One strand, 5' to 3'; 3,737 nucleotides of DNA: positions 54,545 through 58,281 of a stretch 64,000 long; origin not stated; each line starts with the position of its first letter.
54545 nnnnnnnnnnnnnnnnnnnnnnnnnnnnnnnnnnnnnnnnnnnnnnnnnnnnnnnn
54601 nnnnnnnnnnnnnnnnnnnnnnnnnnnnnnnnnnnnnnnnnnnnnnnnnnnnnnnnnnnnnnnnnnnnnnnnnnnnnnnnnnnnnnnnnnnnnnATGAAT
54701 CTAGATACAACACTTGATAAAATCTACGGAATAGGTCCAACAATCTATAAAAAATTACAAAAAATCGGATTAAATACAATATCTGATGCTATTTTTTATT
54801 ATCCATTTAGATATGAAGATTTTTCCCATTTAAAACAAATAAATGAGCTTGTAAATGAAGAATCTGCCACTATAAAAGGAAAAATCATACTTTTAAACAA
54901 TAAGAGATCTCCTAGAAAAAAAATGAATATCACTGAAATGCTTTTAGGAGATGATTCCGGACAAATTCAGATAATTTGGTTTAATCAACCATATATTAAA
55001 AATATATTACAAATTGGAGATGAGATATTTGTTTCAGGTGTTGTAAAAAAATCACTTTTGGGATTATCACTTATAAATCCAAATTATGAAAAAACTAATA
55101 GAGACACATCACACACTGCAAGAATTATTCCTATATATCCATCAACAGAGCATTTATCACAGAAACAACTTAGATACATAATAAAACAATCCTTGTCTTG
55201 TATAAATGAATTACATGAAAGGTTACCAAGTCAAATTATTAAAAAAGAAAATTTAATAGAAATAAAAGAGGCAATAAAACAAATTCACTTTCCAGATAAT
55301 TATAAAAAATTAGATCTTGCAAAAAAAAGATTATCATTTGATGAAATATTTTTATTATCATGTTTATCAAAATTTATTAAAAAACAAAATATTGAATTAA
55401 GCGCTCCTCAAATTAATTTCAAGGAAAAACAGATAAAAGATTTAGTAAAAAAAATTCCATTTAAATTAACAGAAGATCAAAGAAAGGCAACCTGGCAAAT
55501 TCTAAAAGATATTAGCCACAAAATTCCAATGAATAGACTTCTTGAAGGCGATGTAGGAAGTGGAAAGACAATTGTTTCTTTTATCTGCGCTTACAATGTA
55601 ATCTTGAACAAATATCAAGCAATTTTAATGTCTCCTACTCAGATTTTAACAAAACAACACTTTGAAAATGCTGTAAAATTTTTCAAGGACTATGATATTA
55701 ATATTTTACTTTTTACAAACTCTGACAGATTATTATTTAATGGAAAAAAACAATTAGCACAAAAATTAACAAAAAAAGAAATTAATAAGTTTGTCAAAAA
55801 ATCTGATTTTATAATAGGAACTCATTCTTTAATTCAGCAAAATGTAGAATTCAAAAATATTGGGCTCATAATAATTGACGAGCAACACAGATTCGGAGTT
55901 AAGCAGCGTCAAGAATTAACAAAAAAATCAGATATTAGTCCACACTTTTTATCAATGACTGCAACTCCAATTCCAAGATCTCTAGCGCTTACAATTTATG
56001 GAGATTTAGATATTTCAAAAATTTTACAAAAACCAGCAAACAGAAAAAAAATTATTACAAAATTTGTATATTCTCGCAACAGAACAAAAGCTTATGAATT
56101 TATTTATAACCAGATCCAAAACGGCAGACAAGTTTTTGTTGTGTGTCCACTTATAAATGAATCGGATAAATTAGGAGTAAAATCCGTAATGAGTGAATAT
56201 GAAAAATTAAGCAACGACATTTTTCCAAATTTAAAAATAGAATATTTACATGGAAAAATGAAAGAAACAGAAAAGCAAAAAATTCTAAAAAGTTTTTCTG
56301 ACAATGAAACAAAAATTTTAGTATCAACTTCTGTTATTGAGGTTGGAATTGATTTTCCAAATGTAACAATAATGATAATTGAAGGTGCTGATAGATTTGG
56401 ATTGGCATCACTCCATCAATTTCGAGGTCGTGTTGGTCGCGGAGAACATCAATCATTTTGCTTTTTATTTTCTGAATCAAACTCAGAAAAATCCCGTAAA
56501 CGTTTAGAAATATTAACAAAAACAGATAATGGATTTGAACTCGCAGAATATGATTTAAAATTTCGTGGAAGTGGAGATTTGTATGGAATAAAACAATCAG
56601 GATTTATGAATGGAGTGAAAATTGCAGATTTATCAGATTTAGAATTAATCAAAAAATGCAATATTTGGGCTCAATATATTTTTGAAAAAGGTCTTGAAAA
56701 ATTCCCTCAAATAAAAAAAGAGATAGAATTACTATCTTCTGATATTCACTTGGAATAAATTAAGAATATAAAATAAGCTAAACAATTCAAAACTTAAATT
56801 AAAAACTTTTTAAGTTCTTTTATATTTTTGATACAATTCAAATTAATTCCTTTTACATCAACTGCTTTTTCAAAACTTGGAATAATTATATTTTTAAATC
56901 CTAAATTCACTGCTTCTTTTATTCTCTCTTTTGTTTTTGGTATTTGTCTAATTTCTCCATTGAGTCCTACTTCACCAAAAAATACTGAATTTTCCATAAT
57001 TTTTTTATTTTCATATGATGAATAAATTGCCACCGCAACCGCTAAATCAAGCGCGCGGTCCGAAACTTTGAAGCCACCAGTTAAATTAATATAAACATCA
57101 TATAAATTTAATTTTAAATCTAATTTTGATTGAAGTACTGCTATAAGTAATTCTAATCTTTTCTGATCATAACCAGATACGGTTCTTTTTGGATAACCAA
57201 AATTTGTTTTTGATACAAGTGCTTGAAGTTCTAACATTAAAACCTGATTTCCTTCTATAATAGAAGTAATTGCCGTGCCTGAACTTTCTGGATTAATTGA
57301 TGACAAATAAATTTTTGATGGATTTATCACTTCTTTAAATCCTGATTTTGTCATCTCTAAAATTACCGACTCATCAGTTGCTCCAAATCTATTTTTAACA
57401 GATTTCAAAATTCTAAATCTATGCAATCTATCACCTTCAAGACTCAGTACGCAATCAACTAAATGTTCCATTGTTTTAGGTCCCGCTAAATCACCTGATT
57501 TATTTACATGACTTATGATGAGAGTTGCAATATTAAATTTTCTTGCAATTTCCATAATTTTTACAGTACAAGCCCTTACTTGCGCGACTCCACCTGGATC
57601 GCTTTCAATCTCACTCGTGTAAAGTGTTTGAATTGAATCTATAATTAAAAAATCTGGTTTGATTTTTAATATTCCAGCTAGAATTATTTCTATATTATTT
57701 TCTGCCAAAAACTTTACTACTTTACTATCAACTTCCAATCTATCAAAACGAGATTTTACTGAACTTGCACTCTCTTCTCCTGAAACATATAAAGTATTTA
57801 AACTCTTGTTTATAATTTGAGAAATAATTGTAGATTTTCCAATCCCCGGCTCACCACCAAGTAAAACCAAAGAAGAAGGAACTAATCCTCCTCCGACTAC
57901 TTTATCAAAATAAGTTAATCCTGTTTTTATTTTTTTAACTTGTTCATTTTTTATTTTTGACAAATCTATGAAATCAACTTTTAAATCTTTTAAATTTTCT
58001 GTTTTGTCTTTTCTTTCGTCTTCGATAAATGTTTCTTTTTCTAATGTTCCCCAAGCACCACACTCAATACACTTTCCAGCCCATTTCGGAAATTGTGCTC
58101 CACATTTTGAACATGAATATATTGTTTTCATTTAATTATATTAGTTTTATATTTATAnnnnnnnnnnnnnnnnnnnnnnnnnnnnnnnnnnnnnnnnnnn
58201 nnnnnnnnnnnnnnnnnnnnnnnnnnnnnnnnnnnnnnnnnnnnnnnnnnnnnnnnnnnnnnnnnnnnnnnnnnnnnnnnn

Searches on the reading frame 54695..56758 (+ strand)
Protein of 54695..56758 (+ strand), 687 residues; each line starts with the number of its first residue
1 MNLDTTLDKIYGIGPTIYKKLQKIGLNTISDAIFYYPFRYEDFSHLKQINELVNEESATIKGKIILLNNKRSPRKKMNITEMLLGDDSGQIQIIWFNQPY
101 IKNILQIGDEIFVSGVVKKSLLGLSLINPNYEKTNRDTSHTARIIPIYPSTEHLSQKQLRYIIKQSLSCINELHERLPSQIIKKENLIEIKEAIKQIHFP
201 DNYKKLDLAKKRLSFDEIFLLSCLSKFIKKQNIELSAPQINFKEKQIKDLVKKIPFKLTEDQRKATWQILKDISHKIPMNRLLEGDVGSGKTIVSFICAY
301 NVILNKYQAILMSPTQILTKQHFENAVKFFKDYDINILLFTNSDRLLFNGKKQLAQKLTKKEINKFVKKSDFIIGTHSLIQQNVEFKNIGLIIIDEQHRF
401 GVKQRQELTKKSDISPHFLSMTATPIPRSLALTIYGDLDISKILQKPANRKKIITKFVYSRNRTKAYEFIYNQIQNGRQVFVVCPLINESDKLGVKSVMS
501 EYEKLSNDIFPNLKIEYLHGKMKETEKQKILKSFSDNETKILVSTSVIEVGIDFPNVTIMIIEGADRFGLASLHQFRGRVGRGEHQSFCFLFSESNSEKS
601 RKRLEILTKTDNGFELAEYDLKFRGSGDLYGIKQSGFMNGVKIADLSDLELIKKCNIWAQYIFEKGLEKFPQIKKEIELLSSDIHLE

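Call 33: search_protein_families(library=pfam, proteins=[window:54695-56758:+], max_evalue=0.0001)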
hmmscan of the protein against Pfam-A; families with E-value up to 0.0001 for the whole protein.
window:54695-56758:+ (687 aa): 7 families
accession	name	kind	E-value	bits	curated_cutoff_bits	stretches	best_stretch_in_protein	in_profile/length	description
PF17191.10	RecG_wedge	-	1.8e-33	115.9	23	1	10-170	5-162/162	RecG wedge domain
PF00270.35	DEAD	-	8.5e-25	87.9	26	1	260-429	2-163/167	DEAD/DEAH box helicase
PF00271.37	Helicase_C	-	3.9e-22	79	23.5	1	470-582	10-108/110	Helicase conserved C-terminal domain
PF04851.21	ResIII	-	2.3e-13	50.8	22.5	1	256-425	2-162/164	Type III restriction enzyme, res subunit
PF01336.31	tRNA_anti-codon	-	3.9e-09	36.8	27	1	59-132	2-73/75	OB-fold nucleic acid binding domain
PF19833.4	RecG_dom3_C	-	6.7e-09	36.1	26.8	1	610-665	1-57/87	ATP-dependent DNA helicase RecG, domain 3, C-terminal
PF22590.2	Cas3-like_C_2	-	9.9e-06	26.2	27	1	495-583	12-104/106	CRISPR-associated nuclease/helicase Cas3, C-terminal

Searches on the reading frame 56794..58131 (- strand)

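Call 33: search_protein_families(library=pfam, proteins=[window:56794-58131:-], max_evalue=0.0001)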
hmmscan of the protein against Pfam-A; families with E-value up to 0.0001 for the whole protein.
window:56794-58131:- (445 aa): 5 families
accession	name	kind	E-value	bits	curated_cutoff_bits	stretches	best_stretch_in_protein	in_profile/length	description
PF06745.19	ATPase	-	4.6e-17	62.6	26.6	2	68-149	1-85/231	KaiC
PF13541.12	ChlI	-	1e-11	45.2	27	1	338-419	37-119/121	Subunit ChlI of Mg-chelatase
PF13481.12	AAA_25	-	1.4e-10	41.6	27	1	58-214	5-195/195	AAA domain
PF18073.7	Zn_ribbon_LapB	-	7.1e-10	38.8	25.7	1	5-31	1-27/28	Rubredoxin metal binding domain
PF03796.21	DnaB_C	-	1.3e-06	28.4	27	0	68-128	2-66/255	DnaB-like helicase C terminal domain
